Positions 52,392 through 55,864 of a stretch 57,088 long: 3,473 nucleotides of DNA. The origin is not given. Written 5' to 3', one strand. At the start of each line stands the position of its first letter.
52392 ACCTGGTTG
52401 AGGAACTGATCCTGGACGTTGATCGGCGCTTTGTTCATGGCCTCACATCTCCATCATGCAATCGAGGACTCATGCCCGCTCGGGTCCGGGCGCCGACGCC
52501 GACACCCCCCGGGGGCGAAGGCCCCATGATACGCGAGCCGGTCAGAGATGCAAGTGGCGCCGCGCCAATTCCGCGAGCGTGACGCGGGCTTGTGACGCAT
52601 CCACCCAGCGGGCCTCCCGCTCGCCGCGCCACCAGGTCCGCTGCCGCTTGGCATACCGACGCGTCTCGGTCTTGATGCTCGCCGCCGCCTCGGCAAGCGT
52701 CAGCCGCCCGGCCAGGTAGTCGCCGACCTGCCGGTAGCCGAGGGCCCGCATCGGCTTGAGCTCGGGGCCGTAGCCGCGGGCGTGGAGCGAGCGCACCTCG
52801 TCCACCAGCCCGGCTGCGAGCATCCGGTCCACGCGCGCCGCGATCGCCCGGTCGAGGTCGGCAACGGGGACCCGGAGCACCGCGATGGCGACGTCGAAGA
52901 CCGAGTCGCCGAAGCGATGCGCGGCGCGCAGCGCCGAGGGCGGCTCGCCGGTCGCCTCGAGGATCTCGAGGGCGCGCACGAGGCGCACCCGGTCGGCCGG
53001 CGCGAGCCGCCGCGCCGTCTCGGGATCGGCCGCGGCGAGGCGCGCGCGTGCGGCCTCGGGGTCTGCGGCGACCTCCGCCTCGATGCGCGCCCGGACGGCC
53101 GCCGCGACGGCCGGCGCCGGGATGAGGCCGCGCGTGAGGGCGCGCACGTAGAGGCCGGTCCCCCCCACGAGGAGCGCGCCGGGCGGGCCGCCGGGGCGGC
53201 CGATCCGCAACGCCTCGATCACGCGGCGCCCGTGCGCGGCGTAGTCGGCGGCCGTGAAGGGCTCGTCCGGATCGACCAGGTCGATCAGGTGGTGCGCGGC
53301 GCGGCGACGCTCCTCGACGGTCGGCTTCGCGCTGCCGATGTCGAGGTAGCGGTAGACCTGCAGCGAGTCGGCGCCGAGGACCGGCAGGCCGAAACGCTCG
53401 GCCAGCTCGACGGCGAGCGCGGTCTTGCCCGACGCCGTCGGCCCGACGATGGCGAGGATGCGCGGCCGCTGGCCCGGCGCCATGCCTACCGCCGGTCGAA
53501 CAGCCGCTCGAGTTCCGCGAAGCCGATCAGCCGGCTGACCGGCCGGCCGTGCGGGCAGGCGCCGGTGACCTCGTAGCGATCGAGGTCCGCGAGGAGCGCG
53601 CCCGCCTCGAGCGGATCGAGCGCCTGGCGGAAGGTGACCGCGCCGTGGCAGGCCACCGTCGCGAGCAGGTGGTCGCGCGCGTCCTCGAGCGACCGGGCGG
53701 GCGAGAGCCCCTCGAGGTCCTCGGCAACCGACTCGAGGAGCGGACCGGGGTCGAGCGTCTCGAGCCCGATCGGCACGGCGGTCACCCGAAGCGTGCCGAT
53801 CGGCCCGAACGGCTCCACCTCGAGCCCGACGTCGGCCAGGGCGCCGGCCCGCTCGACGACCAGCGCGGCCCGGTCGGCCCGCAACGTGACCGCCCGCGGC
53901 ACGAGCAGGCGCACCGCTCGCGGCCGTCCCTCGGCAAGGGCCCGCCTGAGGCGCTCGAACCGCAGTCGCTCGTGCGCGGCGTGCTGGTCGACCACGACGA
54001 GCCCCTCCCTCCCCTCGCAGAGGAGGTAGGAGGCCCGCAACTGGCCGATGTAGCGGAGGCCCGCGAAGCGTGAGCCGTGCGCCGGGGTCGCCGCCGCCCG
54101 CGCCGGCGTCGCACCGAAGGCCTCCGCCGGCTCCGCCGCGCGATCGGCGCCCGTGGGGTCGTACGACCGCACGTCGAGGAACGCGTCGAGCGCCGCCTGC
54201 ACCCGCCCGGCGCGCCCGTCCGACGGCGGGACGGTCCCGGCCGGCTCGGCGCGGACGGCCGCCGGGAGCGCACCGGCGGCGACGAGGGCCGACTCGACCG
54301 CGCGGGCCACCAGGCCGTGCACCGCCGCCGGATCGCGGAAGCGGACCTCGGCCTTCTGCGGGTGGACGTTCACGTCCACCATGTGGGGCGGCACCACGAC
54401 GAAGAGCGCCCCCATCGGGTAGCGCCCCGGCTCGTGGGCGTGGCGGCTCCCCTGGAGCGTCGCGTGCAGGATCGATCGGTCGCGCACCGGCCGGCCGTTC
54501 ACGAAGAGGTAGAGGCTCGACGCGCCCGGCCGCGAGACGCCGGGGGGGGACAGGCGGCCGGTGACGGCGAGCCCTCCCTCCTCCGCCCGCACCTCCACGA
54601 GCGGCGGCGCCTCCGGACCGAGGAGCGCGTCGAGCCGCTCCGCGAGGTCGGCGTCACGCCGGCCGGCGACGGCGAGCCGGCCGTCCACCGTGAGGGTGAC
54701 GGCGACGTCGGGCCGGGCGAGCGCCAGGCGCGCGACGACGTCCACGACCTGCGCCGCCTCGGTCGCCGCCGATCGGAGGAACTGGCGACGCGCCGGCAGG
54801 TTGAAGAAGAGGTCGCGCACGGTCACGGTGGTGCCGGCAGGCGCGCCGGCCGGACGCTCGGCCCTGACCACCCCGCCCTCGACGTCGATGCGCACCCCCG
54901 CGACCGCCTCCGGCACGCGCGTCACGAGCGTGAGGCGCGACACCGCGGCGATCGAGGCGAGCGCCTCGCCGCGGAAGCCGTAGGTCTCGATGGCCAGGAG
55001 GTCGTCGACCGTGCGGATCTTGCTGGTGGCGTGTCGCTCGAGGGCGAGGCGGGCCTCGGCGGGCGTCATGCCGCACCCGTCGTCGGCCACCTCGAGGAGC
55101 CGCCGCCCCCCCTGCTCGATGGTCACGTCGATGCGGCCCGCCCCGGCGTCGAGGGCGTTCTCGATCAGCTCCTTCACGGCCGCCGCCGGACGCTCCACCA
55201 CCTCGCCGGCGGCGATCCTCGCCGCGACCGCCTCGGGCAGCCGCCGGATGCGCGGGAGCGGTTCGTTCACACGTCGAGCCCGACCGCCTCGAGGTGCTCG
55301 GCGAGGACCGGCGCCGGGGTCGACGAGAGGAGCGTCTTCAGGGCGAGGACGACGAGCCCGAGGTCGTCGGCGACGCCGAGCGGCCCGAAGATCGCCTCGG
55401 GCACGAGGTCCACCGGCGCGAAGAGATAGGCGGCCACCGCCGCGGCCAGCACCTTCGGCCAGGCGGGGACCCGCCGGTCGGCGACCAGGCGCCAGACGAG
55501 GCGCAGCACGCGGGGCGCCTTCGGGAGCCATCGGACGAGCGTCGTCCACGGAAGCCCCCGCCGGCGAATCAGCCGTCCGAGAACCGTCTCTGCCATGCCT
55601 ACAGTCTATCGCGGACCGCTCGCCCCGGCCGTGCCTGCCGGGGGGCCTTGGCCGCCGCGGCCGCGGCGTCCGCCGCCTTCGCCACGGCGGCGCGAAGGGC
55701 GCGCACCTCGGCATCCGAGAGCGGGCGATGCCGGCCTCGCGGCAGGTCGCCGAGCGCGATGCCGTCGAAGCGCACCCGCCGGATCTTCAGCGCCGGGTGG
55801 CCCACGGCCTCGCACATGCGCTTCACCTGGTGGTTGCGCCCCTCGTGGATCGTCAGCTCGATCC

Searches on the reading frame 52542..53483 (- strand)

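Call 48: search_protein_families(library=pfam, proteins=[window:52542-53483:-], max_evalue=0.00001)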
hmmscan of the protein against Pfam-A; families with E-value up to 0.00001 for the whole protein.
window:52542-53483:- (313 aa): 2 families
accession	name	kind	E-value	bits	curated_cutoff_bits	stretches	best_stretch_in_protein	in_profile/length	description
PF01715.23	IPPT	-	3.5e-73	246.7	23.6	1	42-287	1-242/243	IPP transferase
PF01745.22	IPT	-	9.7e-11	42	20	1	8-59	2-53/233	Isopentenyl transferase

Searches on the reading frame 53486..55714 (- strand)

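Call 48: search_protein_families(library=pfam, proteins=[window:53486-55714:-], max_evalue=0.00001)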
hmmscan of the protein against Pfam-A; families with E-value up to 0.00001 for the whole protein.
window:53486-55714:- (742 aa): 4 families
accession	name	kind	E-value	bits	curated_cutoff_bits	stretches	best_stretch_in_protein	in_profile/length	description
PF08676.16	MutL_C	-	2.5e-31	108.7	25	1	556-694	1-137/142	MutL C terminal dimerisation domain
PF01119.25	DNA_mis_repair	-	7e-27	93.9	26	1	372-477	13-118/119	DNA mismatch repair protein, C-terminal domain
PF13589.12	HATPase_c_3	-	6e-11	43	25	1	177-269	4-96/137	Histidine kinase-, DNA gyrase B-, and HSP90-like ATPase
PF02518.31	HATPase_c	-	4.6e-08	33.9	26.4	1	175-230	5-63/111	Histidine kinase-, DNA gyrase B-, and HSP90-like ATPase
